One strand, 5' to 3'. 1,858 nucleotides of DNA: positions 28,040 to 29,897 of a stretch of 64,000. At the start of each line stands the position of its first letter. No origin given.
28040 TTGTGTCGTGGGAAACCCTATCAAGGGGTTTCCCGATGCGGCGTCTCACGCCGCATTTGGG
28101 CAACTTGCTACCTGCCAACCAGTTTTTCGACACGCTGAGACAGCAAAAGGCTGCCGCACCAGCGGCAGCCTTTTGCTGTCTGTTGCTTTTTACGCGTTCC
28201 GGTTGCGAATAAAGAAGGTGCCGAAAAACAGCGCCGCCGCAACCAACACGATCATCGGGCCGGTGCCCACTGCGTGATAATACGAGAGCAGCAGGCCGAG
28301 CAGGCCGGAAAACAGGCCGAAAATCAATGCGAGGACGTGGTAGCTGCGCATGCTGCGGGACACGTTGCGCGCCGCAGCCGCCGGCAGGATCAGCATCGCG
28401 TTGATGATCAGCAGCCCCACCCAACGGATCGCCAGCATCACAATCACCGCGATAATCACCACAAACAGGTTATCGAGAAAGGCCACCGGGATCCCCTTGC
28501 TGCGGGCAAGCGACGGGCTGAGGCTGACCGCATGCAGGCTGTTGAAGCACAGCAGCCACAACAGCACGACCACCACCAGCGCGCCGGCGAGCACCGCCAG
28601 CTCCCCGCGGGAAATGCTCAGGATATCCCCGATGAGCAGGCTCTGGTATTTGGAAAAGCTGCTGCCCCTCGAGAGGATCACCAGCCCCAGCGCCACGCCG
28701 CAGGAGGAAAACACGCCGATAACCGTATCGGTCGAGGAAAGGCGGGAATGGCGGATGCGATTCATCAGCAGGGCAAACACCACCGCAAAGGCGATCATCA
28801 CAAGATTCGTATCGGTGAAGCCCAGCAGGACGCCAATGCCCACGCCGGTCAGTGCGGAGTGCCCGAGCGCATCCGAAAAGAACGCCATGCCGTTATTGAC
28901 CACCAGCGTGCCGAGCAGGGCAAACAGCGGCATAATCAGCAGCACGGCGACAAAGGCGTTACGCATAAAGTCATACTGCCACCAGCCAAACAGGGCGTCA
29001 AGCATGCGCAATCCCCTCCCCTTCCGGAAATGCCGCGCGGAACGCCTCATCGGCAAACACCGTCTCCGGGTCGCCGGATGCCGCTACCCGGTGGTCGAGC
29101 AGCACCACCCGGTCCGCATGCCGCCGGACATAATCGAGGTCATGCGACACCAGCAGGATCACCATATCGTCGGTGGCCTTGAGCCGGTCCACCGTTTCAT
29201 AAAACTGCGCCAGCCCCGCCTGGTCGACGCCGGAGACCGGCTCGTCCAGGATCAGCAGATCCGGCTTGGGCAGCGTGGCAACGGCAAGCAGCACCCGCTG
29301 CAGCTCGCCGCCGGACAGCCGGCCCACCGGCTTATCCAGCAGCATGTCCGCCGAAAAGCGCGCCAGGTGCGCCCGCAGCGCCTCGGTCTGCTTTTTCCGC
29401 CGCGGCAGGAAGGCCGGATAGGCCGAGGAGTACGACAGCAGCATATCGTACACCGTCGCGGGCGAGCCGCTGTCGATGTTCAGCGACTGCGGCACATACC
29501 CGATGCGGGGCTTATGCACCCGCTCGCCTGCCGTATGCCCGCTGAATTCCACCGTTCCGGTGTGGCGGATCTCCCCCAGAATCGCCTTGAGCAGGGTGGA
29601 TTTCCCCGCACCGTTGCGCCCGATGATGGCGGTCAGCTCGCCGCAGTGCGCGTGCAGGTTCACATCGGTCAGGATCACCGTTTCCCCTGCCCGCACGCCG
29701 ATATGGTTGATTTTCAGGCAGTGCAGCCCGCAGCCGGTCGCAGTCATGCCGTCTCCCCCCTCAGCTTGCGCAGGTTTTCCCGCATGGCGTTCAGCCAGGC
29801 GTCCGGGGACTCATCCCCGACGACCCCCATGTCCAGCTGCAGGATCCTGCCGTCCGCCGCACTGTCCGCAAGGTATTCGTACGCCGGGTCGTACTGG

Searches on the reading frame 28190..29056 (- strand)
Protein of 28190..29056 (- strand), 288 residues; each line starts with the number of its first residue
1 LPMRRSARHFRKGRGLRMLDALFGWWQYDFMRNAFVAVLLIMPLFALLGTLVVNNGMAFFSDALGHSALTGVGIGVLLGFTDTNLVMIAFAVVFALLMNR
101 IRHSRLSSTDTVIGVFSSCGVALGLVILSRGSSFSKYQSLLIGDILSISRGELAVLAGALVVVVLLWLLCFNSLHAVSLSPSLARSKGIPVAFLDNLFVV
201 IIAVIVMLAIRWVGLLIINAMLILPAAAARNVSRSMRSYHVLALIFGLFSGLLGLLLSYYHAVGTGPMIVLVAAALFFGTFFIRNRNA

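Call 6: search_protein_families(library=pfam, proteins=[window:28190-29056:-], max_evalue=0.01)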
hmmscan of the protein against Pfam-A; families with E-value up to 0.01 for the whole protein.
window:28190-29056:- (288 aa): 2 families
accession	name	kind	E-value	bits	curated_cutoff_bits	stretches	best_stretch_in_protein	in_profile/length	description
PF00950.22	ABC-3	-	1.7e-55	188.8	20.1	1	27-282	1-256/258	ABC 3 transport family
PF01032.23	FecCD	-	0.0055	16.2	26.5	1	80-282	99-305/311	FecCD transport family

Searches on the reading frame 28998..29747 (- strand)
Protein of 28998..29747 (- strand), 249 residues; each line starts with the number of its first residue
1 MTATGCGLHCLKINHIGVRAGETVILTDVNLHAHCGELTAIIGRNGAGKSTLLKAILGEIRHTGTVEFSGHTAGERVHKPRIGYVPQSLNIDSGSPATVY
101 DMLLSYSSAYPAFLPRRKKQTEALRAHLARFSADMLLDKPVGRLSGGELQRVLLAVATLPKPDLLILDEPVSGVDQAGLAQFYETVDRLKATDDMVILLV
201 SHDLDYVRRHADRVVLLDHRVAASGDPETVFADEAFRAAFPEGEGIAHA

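Call 6: search_protein_families(library=pfam, proteins=[window:28998-29747:-], max_evalue=0.01)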
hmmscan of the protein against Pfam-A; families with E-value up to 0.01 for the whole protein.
window:28998-29747:- (249 aa): 13 families
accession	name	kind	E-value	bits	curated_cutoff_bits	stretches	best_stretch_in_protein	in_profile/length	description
PF00005.33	ABC_tran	-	3.6e-27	96.1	25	1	26-171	1-136/137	ABC transporter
PF13304.12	AAA_21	-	5.4e-10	40.2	27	1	38-58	1-27/304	AAA domain, putative AbiEii toxin, Type IV TA system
PF02463.25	SMC_N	-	2.8e-05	24.1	40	1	37-59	25-50/220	RecF/RecN/SMC N terminal domain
PF13476.12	AAA_23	-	5.5e-05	24.3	27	1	37-56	20-39/201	AAA domain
PF13555.12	AAA_29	-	0.00013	22.1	27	1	36-56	22-42/61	P-loop containing region of AAA domain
PF01926.29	MMR_HSR1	-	0.00038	21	21.9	1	40-66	3-29/113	50S ribosome-binding GTPase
PF13175.12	AAA_15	-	0.00078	19.6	32.1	1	37-56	23-43/374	AAA ATPase domain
PF09818.15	ABC_ATPase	-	0.0021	17.6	23.2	0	38-56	81-99/283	P-loop domain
PF13401.12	AAA_22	-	0.0026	18.5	27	1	38-131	7-78/130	AAA domain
PF13558.12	SbcC_Walker_B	-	0.0028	18.3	27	0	159-185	61-87/90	SbcC/RAD50-like, Walker B motif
PF03193.22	RsgA_GTPase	-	0.0033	17.7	30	1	36-64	106-135/174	RsgA GTPase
PF13514.12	AAA_27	-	0.0082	16.2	22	0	29-56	19-46/206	AAA domain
PF13604.12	AAA_30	-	0.0088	16.2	27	0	37-184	19-110/191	AAA domain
